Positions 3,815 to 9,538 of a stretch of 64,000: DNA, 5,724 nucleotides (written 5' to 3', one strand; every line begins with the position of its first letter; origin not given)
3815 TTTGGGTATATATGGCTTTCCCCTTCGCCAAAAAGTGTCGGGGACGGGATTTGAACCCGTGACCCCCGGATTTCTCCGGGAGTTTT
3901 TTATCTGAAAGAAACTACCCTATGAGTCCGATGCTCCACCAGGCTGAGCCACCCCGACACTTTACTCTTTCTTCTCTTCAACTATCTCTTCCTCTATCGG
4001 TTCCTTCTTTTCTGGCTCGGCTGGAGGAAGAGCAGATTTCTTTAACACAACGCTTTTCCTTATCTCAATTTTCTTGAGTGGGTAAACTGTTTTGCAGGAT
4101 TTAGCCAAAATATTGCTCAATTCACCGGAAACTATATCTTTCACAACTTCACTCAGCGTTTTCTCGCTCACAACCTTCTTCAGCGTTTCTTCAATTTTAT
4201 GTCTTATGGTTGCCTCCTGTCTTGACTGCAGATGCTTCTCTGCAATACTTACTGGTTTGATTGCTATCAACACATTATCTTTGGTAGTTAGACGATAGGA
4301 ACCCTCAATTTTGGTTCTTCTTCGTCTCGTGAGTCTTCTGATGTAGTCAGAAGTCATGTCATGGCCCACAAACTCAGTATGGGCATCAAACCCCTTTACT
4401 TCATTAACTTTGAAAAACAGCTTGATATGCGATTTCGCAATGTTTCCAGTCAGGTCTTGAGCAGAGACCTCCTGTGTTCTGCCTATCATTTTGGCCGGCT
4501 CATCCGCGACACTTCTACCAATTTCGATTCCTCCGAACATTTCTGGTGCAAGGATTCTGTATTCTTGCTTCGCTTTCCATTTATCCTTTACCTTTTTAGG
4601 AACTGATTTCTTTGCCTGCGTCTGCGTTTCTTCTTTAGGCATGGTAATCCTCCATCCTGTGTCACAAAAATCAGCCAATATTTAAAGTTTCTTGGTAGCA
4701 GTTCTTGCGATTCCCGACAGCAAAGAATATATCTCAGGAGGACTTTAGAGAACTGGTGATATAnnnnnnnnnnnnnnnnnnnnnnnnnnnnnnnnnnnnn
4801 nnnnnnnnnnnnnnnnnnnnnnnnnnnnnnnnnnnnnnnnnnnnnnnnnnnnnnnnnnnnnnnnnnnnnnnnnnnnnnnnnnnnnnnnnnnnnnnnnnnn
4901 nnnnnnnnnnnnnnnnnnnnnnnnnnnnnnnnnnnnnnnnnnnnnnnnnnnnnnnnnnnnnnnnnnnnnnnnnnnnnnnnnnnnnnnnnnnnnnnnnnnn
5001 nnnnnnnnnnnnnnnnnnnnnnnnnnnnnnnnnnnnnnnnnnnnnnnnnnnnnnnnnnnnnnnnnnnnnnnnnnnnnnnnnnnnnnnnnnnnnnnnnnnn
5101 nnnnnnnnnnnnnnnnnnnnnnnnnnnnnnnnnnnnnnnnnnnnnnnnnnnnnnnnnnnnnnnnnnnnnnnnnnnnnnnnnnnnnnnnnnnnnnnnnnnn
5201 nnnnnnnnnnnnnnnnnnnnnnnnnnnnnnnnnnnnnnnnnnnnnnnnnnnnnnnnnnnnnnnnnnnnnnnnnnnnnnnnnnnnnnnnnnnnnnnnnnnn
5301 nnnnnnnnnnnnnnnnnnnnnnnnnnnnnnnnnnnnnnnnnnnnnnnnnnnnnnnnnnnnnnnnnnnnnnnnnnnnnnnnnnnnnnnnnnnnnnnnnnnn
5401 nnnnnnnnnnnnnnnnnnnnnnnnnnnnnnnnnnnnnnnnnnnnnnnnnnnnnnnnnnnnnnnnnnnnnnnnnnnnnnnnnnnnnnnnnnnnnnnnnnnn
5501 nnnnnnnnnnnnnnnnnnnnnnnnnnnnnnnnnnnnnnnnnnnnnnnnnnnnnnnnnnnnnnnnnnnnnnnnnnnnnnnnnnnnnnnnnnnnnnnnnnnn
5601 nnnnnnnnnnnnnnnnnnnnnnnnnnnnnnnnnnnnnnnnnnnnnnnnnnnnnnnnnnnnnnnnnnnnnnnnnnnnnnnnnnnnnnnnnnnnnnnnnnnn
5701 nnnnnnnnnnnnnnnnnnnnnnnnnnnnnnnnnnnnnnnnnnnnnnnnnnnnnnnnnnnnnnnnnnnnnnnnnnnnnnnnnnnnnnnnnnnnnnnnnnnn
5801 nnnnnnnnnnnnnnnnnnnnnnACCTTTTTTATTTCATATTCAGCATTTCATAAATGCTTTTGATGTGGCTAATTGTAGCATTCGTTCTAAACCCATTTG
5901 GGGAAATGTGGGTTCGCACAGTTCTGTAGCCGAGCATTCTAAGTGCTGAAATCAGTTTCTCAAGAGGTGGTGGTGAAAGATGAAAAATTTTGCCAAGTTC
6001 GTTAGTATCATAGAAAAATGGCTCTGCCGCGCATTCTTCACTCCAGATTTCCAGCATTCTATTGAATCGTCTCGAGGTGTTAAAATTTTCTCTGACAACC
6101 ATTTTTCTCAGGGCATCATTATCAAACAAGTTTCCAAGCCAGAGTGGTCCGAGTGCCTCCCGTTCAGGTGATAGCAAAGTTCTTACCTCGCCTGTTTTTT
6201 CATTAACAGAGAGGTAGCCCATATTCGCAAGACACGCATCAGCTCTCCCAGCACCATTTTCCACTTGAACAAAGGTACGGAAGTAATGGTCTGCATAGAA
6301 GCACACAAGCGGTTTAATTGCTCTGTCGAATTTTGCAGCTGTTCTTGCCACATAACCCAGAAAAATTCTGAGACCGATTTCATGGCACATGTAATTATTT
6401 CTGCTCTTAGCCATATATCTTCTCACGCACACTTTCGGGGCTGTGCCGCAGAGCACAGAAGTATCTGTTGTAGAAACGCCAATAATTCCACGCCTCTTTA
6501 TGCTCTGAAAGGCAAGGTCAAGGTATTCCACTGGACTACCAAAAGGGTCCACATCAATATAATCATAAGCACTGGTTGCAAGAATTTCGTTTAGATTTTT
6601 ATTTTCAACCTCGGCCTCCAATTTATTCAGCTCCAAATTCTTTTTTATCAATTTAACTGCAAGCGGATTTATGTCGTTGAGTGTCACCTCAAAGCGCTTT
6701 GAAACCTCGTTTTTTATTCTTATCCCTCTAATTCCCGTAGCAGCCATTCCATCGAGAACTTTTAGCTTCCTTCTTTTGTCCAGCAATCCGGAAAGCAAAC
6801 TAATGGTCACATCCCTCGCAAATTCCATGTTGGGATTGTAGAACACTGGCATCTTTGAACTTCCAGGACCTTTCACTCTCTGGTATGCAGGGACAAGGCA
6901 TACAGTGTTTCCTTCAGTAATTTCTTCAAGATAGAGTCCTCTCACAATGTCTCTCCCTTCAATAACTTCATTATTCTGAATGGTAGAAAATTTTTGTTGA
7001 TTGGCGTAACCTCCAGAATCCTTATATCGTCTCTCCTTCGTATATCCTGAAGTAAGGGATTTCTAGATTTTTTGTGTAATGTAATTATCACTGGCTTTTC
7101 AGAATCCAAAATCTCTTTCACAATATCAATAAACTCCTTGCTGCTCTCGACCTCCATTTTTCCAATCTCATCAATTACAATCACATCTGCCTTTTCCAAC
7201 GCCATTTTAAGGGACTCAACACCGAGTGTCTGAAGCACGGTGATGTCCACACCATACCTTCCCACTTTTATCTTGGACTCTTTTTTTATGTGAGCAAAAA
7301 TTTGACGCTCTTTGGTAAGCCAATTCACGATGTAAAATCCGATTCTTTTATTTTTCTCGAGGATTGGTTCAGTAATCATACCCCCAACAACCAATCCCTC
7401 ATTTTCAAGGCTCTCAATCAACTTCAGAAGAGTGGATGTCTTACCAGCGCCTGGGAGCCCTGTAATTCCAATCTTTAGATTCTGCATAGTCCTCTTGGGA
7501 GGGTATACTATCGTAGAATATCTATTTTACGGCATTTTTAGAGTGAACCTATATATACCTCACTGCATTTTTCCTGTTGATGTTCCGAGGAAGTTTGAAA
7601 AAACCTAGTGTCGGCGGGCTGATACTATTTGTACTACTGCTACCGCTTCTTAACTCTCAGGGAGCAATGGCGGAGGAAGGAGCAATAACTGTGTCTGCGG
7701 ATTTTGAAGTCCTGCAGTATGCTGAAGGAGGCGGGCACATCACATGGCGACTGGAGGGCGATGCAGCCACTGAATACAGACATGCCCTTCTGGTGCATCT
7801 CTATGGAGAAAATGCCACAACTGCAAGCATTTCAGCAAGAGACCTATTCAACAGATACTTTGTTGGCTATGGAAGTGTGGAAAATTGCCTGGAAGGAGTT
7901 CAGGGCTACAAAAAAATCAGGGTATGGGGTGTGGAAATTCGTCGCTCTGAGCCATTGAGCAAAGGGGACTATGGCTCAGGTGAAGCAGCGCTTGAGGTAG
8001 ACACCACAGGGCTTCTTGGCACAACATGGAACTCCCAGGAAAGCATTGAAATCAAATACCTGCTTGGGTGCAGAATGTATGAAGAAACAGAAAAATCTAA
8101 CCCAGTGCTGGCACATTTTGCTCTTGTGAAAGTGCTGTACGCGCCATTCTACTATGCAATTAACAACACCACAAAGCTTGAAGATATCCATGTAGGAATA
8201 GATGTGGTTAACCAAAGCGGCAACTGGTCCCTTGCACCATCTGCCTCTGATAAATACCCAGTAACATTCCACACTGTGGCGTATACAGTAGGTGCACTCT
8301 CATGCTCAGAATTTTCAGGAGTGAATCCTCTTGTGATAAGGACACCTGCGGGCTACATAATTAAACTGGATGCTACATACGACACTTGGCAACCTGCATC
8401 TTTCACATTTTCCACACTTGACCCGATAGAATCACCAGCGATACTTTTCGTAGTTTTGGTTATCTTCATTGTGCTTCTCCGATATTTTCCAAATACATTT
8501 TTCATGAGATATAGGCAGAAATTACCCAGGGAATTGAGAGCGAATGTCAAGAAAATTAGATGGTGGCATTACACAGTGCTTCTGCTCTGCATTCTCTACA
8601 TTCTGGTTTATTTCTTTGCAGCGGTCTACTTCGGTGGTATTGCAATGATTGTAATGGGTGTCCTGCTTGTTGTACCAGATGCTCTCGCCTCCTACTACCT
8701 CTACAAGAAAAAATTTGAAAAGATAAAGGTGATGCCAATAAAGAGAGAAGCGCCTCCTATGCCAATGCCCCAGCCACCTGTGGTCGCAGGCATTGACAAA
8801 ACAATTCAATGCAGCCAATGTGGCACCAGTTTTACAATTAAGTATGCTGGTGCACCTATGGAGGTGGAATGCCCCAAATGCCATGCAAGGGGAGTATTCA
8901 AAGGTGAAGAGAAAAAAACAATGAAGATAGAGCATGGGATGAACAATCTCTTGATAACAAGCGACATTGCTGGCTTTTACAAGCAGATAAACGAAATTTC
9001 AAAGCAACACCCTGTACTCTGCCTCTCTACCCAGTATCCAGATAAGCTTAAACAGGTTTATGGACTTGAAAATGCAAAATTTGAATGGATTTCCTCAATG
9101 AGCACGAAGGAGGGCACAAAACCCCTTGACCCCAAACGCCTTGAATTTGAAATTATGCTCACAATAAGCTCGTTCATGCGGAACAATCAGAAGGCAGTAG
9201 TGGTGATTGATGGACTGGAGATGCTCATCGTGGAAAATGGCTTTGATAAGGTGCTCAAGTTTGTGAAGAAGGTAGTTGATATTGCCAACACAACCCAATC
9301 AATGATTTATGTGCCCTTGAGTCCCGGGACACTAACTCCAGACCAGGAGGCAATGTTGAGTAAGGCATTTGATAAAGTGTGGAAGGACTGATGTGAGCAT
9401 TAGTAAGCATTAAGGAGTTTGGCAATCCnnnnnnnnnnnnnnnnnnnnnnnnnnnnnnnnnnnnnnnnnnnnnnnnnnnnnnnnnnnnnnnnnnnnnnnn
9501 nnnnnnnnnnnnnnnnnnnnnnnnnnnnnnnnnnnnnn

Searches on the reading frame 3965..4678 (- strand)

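Call 39: search_protein_families(library=pfam, proteins=[window:3965-4678:-], max_evalue=0.0001)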
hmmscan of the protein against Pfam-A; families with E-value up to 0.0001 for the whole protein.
window:3965-4678:- (238 aa): 1 family
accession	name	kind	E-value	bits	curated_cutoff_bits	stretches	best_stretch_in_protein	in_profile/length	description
PF01015.23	Ribosomal_S3Ae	-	4.6e-61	206.1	29.3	1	28-214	4-190/191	Ribosomal S3Ae family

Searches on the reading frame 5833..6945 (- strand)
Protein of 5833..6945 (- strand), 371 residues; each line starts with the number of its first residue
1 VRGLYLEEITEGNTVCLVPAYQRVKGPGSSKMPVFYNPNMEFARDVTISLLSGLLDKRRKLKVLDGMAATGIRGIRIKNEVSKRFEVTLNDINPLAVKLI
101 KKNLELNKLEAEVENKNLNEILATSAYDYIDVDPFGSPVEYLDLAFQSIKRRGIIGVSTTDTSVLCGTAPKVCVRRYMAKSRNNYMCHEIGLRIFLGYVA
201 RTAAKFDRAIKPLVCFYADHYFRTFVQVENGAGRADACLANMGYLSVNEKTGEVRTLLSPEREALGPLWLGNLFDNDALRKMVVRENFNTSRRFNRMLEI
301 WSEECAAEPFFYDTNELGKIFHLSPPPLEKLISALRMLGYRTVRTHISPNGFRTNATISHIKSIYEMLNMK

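Call 39: search_protein_families(library=pfam, proteins=[window:5833-6945:-], max_evalue=0.0001)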
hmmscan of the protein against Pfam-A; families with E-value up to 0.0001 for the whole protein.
window:5833-6945:- (371 aa): 3 families
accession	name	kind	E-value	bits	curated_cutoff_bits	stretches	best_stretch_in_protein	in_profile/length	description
PF02005.22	TRM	-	7.9e-103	345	27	1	29-365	15-375/376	N2,N2-dimethylguanosine tRNA methyltransferase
PF02475.24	TRM5-TYW2_MTfase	-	4.7e-08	33.6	28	1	63-163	40-141/164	TRM5/TYW2 methyltransferase domain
PF05175.20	MTS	-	2.1e-06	27.9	23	1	47-131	19-103/170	Methyltransferase small domain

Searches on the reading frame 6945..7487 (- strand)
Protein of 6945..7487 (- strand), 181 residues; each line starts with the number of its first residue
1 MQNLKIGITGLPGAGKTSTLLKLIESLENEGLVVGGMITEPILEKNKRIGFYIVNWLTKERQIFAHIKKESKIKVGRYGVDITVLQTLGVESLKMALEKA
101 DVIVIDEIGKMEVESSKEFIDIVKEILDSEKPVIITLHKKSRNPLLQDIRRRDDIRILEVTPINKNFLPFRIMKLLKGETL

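Call 39: search_protein_families(library=pfam, proteins=[window:6945-7487:-], max_evalue=0.0001)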
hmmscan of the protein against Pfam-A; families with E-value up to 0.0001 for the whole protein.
window:6945-7487:- (181 aa): 4 families
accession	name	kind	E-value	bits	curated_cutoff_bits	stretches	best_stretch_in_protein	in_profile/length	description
PF03266.21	NTPase_1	-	3.1e-51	174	23.9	1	5-173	1-168/168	NTPase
PF13401.12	AAA_22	-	2.8e-07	31.3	27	1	8-136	10-119/130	AAA domain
PF13604.12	AAA_30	-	2.3e-05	24.6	27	1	7-125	22-114/191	AAA domain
PF13238.12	AAA_18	-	7.8e-05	23.6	29.4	0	6-114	1-86/128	AAA domain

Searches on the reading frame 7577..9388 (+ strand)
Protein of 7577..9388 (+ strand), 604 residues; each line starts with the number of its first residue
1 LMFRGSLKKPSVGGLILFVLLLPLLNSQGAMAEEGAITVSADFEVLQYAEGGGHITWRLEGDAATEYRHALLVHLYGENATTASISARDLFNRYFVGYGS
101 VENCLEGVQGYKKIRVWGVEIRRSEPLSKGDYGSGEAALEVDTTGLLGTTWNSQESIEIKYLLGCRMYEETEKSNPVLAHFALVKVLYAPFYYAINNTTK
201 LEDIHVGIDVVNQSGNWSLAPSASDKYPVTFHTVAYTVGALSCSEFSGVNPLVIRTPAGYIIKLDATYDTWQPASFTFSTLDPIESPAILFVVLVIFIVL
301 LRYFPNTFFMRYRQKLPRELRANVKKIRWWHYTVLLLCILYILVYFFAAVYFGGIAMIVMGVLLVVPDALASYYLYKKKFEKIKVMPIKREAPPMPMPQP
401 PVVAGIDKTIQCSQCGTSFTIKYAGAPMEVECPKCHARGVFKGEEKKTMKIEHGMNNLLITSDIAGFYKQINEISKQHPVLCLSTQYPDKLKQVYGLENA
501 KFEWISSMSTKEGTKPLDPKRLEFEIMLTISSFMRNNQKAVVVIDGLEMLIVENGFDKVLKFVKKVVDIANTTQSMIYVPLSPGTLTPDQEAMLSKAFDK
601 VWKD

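Call 3: search_protein_families(library=pfam, proteins=[window:7577-9388:+], max_evalue=0.01)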
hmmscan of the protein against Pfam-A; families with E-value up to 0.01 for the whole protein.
window:7577-9388:+ (604 aa): 5 families
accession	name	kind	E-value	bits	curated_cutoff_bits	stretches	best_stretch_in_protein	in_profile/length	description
PF05763.18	DUF835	-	2.5e-21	76.3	33.1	1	471-598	12-136/136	Protein of unknown function (DUF835)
PF13717.11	Zn_ribbon_4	-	0.00032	21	30.3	0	428-439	1-12/36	zinc-ribbon domain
PF03609.19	EII-Sor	-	0.0008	19.3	26.3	1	288-356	95-162/233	PTS system sorbose-specific iic component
PF24336.1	DUF7504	-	0.0068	17.3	27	0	511-601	82-176/179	Family of unknown function (DUF7504)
PF22191.2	IBR_1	-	0.0095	16.2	27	0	408-436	2-28/47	IBR domain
